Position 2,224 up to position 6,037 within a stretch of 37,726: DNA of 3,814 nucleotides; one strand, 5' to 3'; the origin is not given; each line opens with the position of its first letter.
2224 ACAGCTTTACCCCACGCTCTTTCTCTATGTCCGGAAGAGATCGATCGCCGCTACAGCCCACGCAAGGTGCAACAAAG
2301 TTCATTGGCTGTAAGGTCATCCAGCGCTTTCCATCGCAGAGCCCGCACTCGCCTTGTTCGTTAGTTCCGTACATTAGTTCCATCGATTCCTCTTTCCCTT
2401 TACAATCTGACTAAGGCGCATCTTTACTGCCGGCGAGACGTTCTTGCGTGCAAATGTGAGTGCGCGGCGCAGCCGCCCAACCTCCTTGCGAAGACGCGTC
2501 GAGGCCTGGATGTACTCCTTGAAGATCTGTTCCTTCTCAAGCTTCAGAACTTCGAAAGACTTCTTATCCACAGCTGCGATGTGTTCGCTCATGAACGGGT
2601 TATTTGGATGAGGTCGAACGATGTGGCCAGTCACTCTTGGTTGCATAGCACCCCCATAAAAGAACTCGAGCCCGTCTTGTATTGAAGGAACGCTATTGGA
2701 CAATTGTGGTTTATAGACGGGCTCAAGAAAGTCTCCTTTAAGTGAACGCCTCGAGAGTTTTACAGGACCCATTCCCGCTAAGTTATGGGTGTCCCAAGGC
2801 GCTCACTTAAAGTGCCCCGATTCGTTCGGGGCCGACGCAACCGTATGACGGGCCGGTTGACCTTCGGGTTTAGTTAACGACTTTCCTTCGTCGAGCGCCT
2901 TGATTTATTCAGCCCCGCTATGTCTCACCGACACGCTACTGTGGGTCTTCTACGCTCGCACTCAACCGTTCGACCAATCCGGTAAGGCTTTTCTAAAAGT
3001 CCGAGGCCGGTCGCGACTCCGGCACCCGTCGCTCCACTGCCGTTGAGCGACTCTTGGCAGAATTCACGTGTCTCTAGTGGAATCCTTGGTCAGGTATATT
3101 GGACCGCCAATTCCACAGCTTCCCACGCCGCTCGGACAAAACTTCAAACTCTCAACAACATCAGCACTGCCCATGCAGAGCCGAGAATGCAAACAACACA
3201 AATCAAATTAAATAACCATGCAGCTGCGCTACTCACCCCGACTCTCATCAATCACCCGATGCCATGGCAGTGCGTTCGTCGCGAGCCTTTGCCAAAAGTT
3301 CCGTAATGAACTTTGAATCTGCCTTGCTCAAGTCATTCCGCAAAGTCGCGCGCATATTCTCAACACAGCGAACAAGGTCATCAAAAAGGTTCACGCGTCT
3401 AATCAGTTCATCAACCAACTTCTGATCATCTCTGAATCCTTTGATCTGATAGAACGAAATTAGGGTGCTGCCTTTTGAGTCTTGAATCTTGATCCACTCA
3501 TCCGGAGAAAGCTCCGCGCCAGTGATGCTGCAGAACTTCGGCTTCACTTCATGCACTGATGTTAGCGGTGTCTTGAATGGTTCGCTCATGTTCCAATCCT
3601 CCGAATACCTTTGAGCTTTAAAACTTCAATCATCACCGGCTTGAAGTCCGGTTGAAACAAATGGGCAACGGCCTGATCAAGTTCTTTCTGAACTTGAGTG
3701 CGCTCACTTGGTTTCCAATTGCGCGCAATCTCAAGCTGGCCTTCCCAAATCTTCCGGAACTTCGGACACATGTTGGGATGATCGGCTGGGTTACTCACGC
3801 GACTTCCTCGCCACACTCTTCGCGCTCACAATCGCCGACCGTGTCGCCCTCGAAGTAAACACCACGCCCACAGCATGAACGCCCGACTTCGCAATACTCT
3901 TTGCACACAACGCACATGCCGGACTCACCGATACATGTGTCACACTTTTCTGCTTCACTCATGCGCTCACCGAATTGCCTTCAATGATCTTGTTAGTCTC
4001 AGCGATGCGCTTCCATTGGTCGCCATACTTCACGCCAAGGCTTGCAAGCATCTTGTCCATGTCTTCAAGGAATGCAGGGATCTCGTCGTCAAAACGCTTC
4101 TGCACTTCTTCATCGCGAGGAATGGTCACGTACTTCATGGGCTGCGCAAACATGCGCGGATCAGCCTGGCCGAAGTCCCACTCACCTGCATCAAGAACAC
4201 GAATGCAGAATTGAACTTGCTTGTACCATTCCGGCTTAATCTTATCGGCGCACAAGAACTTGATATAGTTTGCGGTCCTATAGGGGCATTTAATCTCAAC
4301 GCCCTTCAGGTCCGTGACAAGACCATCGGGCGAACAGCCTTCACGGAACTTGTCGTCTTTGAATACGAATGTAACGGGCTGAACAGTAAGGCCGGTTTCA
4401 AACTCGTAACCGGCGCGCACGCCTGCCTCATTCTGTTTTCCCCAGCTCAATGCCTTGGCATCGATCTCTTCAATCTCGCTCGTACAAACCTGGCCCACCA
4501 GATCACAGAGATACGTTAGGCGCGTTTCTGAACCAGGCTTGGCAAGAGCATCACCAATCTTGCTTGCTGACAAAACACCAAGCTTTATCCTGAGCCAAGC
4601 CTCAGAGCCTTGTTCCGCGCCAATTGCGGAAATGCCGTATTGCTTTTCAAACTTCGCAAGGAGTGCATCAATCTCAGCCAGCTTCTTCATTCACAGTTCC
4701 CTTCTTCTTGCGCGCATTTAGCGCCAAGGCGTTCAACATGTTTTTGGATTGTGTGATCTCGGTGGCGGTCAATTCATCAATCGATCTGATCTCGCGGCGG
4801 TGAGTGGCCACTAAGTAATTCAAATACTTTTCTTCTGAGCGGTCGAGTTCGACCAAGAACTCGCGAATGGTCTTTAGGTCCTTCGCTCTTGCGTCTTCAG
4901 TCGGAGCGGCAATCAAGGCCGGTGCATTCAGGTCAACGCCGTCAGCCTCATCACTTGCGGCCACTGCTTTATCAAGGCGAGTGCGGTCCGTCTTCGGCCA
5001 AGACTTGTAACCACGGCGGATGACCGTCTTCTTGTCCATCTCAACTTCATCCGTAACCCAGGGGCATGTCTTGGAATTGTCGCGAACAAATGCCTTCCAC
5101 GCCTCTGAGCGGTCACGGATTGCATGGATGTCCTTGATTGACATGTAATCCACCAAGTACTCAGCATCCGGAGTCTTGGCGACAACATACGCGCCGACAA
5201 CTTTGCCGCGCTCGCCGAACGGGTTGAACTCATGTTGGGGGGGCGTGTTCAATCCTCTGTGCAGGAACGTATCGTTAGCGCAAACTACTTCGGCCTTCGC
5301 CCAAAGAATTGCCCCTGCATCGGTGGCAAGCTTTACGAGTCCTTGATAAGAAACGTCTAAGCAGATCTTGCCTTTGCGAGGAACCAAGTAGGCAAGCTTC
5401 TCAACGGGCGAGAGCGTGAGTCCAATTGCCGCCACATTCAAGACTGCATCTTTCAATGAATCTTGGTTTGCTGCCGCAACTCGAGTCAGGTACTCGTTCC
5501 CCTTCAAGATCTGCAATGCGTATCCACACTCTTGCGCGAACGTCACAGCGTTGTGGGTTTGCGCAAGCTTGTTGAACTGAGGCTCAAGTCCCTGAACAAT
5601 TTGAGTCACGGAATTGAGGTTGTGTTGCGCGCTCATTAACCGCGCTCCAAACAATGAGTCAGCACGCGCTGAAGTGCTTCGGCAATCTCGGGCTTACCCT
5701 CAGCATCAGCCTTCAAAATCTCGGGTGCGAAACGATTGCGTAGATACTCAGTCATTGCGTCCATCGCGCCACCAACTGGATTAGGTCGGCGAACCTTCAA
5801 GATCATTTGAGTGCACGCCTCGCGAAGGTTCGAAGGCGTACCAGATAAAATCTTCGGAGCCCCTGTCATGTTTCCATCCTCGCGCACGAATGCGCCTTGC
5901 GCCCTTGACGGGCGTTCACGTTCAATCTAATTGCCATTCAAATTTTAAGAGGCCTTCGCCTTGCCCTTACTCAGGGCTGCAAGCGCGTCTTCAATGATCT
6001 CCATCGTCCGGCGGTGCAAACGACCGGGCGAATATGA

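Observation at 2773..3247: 475-nt ORF-free, helix-rich island inside a gap-free early operon: candidate large structured RNA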

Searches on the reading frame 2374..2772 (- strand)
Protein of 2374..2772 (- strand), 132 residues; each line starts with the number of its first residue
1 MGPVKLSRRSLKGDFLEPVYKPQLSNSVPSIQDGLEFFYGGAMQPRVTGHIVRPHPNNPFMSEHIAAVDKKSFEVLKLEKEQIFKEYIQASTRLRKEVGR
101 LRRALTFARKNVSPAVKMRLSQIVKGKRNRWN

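Call 12: search_protein_families(library=phrogs, proteins=[window:2374-2772:-], max_evalue=0.001)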
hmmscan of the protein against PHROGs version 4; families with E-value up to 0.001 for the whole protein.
window:2374-2772:- (132 aa): 0 families

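Call 13: search_protein_families(library=pfam, proteins=[window:2374-2772:-], max_evalue=0.01)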
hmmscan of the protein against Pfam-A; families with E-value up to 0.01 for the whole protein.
window:2374-2772:- (132 aa): 0 families

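Call 14: find_related_loci(query=window:2374-2772:-, collection=viral_contigs, flank=4000)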
Query window:2374-2772:- (132 aa) in viral_contigs; peptide patterns used: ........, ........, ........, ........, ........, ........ (x = any residue, [..] = any of these).
12 stretches matched a pattern, but none encodes a relative of the query by tblastn (E <= 1e-3).

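Call 19: find_encoding_contigs(protein=window:2374-2772:-, flank=3000, max_places=10)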
Protein window:2374-2772:- (132 aa): no gene with exactly this product is on record in the collection.

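Call 20: find_homologous_proteins(query=window:2374-2772:-)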
Query window:2374-2772:- (132 aa): 1 proteins with E <= 0.001 among 15 candidates.
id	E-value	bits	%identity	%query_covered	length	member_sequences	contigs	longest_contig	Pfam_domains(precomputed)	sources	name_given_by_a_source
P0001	4.8e-36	142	100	55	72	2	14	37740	-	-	-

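Call 21: find_encoding_contigs(protein=P0001, flank=4000, max_places=10)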
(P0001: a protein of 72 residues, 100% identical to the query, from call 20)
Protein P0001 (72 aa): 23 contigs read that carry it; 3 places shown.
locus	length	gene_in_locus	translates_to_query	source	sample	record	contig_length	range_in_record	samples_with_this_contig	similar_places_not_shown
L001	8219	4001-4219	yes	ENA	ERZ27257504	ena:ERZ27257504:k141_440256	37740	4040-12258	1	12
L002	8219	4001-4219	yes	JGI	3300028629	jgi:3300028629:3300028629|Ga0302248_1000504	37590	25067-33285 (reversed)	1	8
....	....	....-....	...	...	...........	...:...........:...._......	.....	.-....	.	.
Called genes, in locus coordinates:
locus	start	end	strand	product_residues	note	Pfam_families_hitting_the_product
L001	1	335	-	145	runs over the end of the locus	PF13560:HTH_31 (weak)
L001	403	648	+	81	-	-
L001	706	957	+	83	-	-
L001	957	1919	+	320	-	PF03837:RecT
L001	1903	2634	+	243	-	PF09588:YqaJ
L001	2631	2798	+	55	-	-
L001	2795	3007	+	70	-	-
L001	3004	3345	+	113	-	-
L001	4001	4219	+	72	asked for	-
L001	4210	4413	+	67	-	-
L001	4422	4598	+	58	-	PF12728:HTH_17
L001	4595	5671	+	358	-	PF00589:Phage_integrase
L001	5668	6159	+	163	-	-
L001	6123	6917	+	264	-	-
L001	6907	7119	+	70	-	-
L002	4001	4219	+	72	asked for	-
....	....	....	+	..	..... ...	-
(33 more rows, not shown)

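Call 35: find_encoding_contigs(protein=P0006, flank=3000, max_places=10)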
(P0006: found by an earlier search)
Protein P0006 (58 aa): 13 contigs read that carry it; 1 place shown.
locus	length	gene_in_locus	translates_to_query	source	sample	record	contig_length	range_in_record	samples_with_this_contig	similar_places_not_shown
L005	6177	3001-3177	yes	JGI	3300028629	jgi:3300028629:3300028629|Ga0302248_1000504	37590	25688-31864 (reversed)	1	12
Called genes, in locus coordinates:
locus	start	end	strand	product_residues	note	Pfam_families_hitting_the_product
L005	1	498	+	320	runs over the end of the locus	PF03837:RecT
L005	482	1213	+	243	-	PF09588:YqaJ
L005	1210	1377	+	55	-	-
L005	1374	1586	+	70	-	-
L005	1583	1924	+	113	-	-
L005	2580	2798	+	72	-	-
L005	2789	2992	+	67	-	-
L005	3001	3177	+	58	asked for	PF12728:HTH_17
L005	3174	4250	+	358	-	PF00589:Phage_integrase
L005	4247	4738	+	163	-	-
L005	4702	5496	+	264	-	-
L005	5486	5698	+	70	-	-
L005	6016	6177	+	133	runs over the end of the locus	-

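Call 36: find_encoding_contigs(protein=P0003, flank=3000, max_places=10)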
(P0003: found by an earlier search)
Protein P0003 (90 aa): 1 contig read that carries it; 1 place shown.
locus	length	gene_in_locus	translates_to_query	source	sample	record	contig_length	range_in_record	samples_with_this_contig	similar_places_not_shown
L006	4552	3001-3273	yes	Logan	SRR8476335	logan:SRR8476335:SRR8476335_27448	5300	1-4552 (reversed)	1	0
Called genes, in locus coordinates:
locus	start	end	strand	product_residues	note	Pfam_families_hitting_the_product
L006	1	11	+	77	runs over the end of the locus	-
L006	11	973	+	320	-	PF03837:RecT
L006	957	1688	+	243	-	PF09588:YqaJ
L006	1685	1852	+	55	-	-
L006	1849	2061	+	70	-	-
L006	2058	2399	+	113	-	-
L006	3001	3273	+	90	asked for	-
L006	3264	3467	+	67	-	-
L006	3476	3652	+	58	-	PF12728:HTH_17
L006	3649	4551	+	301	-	?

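Call 55: search_protein_representatives(protein=window:2374-2772:-)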
Query: 132 residues. Proteins with E-value up to 0.001 (for the whole library): 1; up to 1e-10: 1; up to 1e-30: 1. The best 1 are listed.
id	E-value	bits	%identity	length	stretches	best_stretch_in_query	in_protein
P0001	1.5e-36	141.6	100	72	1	61-132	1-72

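Call 79: predict_structure(protein=window:2374-2772:-)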
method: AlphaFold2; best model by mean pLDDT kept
length: 132 residues; sequences in the alignment: 1
mean_pLDDT: 65.7   pTM: 0.34
mean pLDDT of the five models: 65.7, 65.0, 64.6, 57.9, 57.4
residues with pLDDT >= 90: 39; 70-90: 17; 50-70: 21; < 50: 55
segments of 3 or more residues with pLDDT < 50: 4-17, 19-26, 28-38, 40-55
pLDDT, mean of each block of 10 residues (from residue 1): 47 47 44 41 41 50 53 69 90 96 95 92 88 68
secondary structure, 60 per line:
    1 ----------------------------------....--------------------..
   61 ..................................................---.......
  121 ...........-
elements in order: H35-38 H59-110 H114-131

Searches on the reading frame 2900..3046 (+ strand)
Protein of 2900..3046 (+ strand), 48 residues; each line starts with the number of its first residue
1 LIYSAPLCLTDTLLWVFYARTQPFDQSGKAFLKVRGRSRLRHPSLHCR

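Call 66: search_protein_families(library=phrogs, proteins=[window:2900-3046:+], max_evalue=1)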
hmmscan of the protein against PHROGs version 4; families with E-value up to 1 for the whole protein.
window:2900-3046:+ (48 aa): 0 families

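Call 67: search_protein_families(library=pfam, proteins=[window:2900-3046:+], max_evalue=1)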
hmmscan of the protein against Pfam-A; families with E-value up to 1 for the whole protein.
window:2900-3046:+ (48 aa): 0 families

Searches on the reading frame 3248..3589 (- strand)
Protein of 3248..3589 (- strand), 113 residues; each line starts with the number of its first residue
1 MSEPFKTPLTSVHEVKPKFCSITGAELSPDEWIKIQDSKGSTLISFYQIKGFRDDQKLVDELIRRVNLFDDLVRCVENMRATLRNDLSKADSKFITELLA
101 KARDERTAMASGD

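Call 12: search_protein_families(library=phrogs, proteins=[window:3248-3589:-], max_evalue=0.001)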
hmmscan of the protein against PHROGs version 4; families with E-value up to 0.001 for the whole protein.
window:3248-3589:- (113 aa): 0 families

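Call 13: search_protein_families(library=pfam, proteins=[window:3248-3589:-], max_evalue=0.01)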
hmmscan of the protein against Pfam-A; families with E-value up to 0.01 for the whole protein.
window:3248-3589:- (113 aa): 0 families

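Call 15: find_related_loci(query=window:3248-3589:-, collection=viral_contigs, flank=4000)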
Query window:3248-3589:- (113 aa) in viral_contigs; peptide patterns used: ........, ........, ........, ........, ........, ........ (x = any residue, [..] = any of these).
17 stretches matched a pattern, but none encodes a relative of the query by tblastn (E <= 1e-3).

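Call 23: find_homologous_proteins(query=window:3248-3589:-)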
Query window:3248-3589:- (113 aa): 1 proteins with E <= 0.001 among 7 candidates.
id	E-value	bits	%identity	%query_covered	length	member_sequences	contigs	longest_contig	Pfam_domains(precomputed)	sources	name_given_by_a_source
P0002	2.1e-67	242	100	100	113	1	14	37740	-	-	-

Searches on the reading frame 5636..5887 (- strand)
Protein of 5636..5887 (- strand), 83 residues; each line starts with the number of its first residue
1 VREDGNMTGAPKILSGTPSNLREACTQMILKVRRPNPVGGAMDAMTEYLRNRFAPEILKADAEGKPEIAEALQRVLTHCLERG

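Call 12: search_protein_families(library=phrogs, proteins=[window:5636-5887:-], max_evalue=0.001)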
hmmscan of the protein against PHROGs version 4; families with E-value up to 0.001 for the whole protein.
window:5636-5887:- (83 aa): 0 families

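Call 13: search_protein_families(library=pfam, proteins=[window:5636-5887:-], max_evalue=0.01)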
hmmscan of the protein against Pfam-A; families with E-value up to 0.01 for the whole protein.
window:5636-5887:- (83 aa): 1 family
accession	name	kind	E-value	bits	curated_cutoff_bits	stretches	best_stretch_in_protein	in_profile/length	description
PF21519.2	Tailspike_C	-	0.0038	17.6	27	1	5-49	24-70/72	Tailspike protein, C-terminal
